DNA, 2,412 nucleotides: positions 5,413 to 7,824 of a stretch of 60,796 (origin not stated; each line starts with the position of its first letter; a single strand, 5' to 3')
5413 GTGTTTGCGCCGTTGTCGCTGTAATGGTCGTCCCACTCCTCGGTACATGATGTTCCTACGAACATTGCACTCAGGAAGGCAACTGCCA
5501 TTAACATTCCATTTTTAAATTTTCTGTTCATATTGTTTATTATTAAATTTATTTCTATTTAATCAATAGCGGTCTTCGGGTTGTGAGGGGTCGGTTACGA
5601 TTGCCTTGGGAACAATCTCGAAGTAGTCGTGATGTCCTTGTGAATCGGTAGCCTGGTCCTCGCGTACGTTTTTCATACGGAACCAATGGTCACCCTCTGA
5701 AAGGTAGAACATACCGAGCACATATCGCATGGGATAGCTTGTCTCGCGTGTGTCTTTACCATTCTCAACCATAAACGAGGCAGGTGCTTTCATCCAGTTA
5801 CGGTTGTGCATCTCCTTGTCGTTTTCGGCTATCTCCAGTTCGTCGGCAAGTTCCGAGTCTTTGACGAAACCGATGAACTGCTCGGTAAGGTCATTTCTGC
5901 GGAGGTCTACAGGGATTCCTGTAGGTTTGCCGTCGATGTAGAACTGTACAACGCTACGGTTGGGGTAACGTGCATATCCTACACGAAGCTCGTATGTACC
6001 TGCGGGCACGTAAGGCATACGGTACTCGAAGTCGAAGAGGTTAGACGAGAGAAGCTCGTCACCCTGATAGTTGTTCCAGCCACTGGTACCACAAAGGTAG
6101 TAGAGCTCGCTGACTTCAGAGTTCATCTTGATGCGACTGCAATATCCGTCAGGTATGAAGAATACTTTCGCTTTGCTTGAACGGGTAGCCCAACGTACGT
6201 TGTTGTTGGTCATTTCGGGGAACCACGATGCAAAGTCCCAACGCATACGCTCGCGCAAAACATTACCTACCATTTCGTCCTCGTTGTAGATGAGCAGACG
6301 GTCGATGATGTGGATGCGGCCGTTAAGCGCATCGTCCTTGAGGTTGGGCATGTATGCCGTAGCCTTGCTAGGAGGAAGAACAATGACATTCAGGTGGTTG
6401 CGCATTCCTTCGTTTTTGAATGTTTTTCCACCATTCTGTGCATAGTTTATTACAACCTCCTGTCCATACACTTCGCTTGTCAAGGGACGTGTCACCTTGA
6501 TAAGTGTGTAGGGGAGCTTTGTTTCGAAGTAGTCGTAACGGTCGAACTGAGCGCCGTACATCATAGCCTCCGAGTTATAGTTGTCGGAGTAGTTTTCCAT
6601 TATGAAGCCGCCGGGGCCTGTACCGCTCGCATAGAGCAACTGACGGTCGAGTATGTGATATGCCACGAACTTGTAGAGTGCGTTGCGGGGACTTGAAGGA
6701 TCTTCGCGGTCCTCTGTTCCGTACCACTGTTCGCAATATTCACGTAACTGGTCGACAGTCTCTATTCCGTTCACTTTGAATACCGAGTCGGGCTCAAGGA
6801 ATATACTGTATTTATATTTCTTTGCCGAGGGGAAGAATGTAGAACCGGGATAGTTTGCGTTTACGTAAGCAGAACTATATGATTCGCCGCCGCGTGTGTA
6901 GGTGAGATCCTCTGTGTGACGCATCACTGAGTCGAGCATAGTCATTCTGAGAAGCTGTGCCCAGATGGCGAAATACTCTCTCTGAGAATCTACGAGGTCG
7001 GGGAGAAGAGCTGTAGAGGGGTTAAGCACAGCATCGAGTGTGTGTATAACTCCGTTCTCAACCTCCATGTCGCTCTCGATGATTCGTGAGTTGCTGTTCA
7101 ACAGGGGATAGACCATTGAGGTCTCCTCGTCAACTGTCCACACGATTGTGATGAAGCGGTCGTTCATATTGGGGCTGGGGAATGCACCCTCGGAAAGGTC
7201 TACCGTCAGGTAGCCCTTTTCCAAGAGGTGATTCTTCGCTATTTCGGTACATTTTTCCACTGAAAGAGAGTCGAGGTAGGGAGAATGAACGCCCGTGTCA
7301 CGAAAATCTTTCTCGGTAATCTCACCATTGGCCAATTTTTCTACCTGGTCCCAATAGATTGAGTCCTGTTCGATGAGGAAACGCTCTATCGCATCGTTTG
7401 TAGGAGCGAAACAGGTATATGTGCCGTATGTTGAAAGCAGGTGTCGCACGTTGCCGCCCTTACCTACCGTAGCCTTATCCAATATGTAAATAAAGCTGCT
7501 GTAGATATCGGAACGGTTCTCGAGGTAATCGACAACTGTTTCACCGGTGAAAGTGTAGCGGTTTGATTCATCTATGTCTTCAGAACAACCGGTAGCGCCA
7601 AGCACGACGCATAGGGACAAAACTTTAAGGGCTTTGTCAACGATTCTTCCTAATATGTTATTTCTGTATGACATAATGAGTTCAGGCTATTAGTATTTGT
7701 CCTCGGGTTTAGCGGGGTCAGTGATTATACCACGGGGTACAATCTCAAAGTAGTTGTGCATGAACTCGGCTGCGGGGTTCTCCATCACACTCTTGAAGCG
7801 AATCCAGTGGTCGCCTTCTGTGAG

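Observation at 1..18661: Fasciclin-rich, CAZyme-free double SusC/SusD operon: candidate undescribed surface capture/uptake system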

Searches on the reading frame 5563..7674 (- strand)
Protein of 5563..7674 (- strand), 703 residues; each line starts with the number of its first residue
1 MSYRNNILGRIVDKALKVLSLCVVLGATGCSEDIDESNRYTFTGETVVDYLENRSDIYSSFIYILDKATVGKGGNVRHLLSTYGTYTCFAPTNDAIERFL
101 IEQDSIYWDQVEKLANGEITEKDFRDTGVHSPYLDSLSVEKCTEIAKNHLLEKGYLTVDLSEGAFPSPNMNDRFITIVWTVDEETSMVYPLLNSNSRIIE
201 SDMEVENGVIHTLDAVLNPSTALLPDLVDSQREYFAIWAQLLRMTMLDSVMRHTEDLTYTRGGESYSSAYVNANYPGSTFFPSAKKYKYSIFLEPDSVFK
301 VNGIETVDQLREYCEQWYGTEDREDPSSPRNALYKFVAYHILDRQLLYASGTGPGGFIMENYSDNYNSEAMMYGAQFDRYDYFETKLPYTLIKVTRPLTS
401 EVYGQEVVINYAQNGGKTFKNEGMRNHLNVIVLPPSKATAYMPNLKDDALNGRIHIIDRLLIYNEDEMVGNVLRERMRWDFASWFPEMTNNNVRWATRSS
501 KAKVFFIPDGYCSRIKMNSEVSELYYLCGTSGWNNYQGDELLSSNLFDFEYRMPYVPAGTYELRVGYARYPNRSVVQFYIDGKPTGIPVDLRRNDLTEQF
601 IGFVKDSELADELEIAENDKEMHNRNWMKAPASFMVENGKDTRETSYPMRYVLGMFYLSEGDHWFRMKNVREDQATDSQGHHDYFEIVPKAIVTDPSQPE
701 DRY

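Call 3: search_protein_families(library=pfam, proteins=[window:5563-7674:-], max_evalue=0.01)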
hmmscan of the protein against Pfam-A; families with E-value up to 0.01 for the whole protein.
window:5563-7674:- (703 aa): 1 family
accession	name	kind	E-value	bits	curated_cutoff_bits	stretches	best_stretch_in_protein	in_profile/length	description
PF02469.27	Fasciclin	-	2.1e-12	47.8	22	1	76-219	15-123/123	Fasciclin domain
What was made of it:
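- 5563..7674 (-): FAS_C: 703-aa paralog of FAS_B (47% identity) with the same FAS1-FAS1-CBM-like layout. Pfam Fasciclin 2.1e-12 (call 3).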

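Call 7: search_protein_families(library=ncbifam, proteins=[window:5563-7674:-], max_evalue=0.01)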
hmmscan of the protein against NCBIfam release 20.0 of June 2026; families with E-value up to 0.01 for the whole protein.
window:5563-7674:- (703 aa): 0 families
